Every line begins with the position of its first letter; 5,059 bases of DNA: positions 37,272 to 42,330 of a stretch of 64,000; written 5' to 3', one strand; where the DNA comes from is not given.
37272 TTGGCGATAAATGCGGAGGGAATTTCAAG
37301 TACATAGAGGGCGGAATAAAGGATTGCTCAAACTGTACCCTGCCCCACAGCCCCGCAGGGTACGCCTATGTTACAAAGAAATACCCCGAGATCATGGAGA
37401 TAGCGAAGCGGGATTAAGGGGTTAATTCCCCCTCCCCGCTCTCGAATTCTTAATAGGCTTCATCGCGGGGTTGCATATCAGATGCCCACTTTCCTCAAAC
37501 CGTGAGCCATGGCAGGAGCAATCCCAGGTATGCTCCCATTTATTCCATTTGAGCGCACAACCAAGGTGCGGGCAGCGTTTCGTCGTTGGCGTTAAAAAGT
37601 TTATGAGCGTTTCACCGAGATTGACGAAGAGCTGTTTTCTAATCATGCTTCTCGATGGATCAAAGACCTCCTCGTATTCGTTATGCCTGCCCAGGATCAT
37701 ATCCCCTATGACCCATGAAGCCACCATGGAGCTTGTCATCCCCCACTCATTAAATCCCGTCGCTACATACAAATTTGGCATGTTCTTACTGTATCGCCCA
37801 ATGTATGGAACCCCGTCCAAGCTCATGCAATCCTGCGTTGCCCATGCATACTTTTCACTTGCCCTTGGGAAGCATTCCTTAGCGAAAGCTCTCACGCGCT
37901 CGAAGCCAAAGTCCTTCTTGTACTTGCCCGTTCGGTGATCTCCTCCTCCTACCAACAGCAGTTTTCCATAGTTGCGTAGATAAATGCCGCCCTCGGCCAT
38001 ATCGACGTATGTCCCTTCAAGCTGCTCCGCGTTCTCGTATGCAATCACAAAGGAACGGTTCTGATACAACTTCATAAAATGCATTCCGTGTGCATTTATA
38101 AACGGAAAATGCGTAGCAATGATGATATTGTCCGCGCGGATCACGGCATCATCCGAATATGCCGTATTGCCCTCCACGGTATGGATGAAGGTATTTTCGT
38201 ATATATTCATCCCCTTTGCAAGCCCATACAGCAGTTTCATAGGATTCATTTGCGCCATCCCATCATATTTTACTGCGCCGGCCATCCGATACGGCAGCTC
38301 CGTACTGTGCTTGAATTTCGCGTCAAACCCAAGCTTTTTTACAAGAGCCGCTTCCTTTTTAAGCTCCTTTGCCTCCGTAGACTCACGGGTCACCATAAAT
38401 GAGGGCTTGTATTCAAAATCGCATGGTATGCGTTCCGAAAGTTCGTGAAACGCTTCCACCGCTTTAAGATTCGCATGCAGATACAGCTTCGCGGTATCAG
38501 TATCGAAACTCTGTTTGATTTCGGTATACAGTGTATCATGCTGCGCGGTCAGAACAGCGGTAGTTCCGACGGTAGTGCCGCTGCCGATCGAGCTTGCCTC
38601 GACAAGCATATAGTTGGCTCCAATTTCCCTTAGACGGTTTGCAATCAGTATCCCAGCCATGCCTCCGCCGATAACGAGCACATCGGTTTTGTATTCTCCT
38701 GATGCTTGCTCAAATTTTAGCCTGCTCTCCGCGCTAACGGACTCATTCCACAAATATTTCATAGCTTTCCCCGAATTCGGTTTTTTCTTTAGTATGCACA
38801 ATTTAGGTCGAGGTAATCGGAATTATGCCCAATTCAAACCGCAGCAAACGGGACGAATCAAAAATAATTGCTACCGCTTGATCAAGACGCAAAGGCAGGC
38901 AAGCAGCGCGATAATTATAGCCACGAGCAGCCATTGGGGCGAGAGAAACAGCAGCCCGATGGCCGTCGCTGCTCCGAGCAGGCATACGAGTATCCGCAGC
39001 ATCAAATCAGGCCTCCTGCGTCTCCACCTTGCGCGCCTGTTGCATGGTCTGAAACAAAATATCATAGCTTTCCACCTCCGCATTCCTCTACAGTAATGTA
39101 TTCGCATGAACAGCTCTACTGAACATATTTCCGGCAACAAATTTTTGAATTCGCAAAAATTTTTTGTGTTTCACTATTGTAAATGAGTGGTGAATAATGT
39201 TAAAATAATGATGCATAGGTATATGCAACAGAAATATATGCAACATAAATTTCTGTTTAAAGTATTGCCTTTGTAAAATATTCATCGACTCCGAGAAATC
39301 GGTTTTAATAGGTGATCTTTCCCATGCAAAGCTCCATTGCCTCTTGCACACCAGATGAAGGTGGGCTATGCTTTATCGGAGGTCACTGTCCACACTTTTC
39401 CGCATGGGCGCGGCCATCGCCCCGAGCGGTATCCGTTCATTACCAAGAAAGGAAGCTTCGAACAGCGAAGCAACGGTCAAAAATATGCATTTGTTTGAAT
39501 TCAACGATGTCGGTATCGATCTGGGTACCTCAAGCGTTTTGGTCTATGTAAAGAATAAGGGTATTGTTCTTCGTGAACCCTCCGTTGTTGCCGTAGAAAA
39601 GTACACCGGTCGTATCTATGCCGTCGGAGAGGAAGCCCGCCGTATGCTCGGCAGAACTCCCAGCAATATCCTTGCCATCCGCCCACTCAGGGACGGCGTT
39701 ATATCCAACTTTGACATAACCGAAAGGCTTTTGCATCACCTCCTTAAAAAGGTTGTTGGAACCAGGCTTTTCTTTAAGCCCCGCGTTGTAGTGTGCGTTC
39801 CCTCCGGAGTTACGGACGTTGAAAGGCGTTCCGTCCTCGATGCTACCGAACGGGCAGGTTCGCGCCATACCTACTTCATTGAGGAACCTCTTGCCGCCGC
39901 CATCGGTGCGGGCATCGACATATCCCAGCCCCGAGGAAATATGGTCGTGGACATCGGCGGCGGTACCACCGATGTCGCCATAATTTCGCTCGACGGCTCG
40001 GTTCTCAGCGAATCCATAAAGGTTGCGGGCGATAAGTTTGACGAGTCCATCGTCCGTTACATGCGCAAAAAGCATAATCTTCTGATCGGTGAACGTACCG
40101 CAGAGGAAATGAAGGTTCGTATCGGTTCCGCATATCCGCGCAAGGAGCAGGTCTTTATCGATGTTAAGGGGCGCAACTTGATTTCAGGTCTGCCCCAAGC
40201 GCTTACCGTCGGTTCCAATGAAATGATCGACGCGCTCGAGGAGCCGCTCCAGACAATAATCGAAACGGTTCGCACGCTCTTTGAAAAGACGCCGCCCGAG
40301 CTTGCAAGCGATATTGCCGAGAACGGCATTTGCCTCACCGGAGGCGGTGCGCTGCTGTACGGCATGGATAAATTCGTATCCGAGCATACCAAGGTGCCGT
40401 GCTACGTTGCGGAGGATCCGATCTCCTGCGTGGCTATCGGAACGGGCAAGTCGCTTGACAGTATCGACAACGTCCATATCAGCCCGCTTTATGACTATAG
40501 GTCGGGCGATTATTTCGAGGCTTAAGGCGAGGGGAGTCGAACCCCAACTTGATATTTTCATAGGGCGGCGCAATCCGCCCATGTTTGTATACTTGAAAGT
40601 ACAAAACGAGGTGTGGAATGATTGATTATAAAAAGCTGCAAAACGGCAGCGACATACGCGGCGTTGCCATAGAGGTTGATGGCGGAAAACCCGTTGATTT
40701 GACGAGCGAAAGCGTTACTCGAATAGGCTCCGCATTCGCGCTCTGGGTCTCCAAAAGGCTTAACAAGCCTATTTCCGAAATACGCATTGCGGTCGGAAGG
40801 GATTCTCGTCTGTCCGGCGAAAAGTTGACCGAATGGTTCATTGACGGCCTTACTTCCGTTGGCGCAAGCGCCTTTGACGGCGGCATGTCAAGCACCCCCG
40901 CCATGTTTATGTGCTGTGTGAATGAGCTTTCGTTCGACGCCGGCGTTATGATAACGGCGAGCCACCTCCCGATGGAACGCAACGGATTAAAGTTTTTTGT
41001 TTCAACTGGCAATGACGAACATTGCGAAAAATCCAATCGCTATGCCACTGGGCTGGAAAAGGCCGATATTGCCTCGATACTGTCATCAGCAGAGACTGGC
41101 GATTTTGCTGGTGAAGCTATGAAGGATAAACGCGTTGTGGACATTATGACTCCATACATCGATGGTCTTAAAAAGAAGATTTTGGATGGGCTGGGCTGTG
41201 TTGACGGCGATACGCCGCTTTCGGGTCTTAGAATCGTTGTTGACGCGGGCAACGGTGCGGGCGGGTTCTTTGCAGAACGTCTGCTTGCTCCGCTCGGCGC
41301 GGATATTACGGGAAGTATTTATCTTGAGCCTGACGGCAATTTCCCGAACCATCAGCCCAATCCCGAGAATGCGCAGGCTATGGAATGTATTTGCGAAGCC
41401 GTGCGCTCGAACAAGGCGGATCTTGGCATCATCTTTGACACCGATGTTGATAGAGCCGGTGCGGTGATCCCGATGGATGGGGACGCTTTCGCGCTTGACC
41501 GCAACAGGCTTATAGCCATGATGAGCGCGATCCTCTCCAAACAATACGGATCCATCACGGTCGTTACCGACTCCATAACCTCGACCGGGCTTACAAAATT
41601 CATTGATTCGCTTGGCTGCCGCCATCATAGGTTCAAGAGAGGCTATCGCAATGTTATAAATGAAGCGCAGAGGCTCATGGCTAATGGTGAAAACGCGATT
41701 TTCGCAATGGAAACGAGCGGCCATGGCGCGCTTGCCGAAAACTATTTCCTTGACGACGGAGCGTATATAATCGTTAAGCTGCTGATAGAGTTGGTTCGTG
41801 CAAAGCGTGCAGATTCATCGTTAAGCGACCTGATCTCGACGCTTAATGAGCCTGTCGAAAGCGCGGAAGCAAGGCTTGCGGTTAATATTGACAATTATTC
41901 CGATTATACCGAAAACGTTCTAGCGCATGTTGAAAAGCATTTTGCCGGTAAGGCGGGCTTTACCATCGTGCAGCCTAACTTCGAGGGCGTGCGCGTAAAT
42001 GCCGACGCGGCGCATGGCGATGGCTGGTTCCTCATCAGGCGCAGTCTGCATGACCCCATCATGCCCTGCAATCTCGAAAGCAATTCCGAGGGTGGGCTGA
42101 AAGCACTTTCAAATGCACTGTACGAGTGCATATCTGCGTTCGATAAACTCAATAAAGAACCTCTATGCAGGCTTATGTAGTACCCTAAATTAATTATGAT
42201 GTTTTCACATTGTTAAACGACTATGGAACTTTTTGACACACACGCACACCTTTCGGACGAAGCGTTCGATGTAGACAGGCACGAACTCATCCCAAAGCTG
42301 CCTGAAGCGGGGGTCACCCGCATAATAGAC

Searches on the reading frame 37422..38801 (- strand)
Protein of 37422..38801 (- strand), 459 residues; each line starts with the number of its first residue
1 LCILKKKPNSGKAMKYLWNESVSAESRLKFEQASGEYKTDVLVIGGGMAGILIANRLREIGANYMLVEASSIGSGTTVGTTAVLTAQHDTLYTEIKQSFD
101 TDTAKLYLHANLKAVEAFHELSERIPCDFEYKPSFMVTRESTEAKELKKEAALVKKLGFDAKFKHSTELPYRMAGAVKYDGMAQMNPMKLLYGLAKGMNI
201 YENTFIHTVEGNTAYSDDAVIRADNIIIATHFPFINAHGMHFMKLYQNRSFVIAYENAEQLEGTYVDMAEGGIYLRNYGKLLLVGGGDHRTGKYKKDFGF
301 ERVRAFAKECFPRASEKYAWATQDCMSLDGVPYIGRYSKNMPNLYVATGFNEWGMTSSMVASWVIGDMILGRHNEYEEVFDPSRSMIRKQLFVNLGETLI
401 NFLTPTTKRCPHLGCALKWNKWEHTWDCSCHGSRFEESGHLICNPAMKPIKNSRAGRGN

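Call 75: search_protein_families(library=pfam, proteins=[window:37422-38801:-], max_evalue=0.00001)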
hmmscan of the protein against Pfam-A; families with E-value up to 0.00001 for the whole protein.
window:37422-38801:- (459 aa): 2 families
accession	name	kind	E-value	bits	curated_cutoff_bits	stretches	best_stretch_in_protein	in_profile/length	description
PF01266.30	DAO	-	6.8e-36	124.9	27.9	1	40-365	1-350/353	FAD dependent oxidoreductase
PF00355.32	Rieske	-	3.7e-08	33.6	20.3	1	407-452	40-86/88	Rieske [2Fe-2S] domain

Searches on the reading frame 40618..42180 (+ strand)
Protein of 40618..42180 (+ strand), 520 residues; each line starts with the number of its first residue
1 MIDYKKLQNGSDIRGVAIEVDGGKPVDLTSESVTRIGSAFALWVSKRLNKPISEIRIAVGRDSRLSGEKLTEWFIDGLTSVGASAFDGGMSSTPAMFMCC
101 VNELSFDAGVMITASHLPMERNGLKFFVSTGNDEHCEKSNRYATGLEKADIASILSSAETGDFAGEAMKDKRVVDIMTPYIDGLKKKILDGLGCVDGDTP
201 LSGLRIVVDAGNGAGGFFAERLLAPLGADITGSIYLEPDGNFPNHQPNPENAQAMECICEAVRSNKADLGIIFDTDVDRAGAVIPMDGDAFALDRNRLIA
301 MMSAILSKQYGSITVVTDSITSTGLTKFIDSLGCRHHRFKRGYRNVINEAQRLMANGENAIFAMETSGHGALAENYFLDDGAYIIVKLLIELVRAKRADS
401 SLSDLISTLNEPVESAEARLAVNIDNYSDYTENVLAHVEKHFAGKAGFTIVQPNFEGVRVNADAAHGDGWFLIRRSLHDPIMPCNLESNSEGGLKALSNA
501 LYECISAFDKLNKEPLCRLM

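Call 75: search_protein_families(library=pfam, proteins=[window:40618-42180:+], max_evalue=0.00001)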
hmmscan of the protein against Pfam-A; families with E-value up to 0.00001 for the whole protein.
window:40618-42180:+ (520 aa): 3 families
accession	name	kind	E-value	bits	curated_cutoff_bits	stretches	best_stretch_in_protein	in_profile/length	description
PF02878.22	PGM_PMM_I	-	2.9e-25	89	22.5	1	7-132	3-117/138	Phosphoglucomutase/phosphomannomutase, alpha/beta/alpha domain I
PF02879.22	PGM_PMM_II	-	7e-24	84.8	29.3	1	180-283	3-99/103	Phosphoglucomutase/phosphomannomutase, alpha/beta/alpha domain II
PF02880.22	PGM_PMM_III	-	5.3e-12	46.3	20.7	1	296-407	3-109/115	Phosphoglucomutase/phosphomannomutase, alpha/beta/alpha domain III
